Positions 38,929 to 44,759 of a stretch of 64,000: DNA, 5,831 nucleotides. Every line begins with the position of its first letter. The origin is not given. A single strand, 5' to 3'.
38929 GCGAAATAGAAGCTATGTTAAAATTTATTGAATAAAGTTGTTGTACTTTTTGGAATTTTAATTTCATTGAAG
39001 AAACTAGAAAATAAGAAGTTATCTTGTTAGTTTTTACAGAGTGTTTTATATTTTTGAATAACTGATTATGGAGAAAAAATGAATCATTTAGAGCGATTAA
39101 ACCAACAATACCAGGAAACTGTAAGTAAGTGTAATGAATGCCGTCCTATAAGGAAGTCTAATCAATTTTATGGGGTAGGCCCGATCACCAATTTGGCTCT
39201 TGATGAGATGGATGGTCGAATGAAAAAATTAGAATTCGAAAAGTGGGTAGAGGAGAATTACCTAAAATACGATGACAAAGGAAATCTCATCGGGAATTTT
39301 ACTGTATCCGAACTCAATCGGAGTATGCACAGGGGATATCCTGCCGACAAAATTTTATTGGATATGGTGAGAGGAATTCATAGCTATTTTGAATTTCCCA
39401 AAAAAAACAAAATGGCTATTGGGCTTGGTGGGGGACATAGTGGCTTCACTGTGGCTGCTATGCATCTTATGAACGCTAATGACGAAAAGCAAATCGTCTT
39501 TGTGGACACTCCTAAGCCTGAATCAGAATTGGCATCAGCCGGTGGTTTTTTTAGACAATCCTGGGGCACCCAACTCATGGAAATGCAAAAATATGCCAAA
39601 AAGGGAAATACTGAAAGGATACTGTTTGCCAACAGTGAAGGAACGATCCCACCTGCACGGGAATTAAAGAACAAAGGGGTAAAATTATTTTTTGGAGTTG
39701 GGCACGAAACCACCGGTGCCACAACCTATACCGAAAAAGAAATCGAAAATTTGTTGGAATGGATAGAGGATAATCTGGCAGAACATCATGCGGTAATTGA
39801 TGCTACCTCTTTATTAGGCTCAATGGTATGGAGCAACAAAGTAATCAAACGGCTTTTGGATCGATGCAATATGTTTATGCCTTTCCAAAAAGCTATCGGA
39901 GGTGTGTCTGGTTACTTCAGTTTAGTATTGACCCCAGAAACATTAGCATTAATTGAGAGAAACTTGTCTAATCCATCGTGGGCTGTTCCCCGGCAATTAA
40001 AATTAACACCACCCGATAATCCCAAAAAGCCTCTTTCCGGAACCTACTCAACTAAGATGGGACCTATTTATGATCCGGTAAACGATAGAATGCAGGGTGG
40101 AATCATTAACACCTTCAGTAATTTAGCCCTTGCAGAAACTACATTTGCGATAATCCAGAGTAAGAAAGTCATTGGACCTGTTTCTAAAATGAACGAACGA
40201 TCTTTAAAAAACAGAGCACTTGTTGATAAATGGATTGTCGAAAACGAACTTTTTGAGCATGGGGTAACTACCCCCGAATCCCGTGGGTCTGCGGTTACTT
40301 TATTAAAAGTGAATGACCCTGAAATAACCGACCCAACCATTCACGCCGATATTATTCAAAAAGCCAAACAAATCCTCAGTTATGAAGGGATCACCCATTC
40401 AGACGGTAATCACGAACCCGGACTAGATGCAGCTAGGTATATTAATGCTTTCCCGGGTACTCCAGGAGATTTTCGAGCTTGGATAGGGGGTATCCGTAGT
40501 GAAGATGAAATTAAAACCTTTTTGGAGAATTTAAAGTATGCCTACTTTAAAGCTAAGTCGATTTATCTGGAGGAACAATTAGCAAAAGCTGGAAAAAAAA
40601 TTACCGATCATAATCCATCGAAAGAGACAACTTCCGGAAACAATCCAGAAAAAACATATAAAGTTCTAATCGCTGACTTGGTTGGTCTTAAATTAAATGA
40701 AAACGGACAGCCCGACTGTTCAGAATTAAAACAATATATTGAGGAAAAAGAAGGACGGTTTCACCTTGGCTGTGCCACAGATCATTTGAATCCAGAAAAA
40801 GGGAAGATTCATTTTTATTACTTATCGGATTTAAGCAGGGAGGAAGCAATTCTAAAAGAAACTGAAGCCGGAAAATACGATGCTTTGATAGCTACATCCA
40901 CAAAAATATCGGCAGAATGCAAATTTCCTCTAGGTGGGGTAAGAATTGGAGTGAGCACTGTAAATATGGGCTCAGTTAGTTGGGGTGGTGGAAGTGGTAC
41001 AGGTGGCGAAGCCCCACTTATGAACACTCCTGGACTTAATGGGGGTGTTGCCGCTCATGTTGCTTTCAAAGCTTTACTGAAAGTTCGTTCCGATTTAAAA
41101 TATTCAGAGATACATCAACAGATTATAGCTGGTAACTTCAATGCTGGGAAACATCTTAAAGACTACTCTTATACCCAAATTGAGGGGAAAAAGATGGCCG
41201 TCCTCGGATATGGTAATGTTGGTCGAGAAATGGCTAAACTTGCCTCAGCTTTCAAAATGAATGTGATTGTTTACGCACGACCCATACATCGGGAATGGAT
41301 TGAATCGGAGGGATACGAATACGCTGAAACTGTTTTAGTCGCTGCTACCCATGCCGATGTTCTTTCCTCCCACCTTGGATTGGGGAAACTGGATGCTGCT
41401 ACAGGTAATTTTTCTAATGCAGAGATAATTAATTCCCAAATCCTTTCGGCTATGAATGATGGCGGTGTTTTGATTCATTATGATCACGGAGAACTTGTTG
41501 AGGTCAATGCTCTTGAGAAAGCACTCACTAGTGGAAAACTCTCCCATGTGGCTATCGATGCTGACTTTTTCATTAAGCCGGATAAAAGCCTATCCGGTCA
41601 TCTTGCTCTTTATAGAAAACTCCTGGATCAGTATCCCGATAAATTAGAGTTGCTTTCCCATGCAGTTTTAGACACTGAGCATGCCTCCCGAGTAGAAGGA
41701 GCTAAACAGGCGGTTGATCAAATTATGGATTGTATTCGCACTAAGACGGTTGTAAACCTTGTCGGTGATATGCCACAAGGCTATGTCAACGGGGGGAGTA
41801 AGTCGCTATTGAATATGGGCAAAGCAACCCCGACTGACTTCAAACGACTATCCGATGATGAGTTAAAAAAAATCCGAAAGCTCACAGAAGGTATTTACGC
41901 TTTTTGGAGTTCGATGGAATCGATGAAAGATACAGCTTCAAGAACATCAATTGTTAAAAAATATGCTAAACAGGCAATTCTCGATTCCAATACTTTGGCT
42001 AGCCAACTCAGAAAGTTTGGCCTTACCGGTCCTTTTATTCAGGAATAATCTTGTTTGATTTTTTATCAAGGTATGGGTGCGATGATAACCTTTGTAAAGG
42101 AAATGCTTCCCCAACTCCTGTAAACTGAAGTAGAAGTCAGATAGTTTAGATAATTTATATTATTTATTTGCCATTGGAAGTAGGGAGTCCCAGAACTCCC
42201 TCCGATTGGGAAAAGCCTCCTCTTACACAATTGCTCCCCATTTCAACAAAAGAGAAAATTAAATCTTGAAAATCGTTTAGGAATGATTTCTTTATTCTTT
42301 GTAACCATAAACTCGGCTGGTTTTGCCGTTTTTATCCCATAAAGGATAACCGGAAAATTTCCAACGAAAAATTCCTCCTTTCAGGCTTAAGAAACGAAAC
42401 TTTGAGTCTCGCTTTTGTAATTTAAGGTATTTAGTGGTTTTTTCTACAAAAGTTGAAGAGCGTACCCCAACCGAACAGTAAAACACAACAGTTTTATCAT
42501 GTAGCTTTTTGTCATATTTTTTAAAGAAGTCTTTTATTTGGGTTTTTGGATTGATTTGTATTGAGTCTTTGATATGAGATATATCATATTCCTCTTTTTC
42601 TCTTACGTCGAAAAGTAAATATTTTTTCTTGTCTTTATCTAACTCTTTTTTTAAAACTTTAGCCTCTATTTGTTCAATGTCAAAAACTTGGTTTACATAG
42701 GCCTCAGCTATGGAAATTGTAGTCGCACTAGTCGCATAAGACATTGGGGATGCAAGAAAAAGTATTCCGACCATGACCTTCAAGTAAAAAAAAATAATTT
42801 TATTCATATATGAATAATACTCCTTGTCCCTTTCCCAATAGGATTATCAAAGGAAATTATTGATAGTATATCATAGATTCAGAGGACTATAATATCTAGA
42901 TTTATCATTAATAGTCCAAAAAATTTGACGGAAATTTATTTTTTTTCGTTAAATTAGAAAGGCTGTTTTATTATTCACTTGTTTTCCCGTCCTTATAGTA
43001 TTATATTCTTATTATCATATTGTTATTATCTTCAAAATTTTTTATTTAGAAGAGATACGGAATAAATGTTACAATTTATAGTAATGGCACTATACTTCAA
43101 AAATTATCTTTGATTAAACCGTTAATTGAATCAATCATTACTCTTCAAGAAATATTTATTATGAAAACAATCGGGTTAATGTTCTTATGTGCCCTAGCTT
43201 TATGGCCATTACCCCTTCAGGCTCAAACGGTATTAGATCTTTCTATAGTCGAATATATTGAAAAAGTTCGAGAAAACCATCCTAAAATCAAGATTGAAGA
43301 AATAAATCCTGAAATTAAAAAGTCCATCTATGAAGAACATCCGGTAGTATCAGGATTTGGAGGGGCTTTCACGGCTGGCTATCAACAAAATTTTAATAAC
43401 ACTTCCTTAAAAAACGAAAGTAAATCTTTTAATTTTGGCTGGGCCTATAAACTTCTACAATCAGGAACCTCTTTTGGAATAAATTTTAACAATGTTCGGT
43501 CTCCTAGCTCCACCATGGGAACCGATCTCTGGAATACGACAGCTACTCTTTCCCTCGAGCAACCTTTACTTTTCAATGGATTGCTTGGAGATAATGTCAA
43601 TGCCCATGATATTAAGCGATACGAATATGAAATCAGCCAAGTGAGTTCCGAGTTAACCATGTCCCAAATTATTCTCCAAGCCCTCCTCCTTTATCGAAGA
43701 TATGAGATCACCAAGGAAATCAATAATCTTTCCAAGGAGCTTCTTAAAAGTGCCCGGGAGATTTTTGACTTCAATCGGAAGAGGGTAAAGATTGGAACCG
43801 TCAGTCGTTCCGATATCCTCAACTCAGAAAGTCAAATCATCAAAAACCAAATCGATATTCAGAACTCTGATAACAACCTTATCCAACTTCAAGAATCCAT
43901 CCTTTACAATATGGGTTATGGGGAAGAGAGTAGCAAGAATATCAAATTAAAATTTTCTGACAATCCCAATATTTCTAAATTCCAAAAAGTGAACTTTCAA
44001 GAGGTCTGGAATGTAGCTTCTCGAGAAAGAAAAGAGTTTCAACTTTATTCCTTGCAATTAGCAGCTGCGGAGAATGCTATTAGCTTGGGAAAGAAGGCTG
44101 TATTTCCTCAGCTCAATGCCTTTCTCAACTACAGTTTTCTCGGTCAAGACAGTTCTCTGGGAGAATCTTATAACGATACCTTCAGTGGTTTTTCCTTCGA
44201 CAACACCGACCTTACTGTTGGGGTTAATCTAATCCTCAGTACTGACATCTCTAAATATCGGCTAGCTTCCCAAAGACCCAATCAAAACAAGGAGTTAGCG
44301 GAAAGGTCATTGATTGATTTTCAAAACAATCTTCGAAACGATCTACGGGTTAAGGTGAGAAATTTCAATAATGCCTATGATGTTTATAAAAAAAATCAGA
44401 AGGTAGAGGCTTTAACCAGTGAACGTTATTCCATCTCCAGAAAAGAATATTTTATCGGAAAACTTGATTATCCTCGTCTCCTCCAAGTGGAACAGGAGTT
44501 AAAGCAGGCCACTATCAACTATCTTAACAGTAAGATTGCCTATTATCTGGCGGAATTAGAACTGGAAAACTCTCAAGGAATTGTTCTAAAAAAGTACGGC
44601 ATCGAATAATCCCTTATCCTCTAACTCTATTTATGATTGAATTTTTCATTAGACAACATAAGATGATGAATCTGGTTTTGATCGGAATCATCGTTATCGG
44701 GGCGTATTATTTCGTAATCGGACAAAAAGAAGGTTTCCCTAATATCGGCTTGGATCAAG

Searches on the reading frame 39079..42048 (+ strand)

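Call 25: search_protein_families(library=pfam, proteins=[window:39079-42048:+], max_evalue=0.00001)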
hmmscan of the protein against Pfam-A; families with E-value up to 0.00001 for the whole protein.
window:39079-42048:+ (989 aa): 1 family
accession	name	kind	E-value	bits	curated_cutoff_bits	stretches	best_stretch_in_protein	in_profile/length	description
PF02826.25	2-Hacid_dh_C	-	1.8e-22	80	25.1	1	675-827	11-152/178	D-isomer specific 2-hydroxyacid dehydrogenase, NAD binding domain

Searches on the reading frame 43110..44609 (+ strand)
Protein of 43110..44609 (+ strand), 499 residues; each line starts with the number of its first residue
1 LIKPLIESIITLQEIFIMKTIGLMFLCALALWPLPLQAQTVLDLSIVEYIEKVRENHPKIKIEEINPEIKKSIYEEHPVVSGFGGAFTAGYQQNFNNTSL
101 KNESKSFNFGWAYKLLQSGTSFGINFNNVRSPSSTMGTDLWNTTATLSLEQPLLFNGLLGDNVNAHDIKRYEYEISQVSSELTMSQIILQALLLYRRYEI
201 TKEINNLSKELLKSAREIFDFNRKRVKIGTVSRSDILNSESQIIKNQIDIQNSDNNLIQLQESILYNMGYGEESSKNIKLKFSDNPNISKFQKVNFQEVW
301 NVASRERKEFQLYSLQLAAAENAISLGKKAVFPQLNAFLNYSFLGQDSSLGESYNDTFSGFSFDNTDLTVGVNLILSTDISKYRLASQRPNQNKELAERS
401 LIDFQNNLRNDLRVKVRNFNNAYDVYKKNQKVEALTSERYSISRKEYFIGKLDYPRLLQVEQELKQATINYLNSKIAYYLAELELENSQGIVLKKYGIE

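Call 25: search_protein_families(library=pfam, proteins=[window:43110-44609:+], max_evalue=0.00001)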
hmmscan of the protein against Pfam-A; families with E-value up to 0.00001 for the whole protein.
window:43110-44609:+ (499 aa): 1 family
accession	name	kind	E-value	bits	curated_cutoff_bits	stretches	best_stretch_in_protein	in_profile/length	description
PF02321.23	OEP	-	4.7e-25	88.9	22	2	296-486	1-183/187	Outer membrane efflux protein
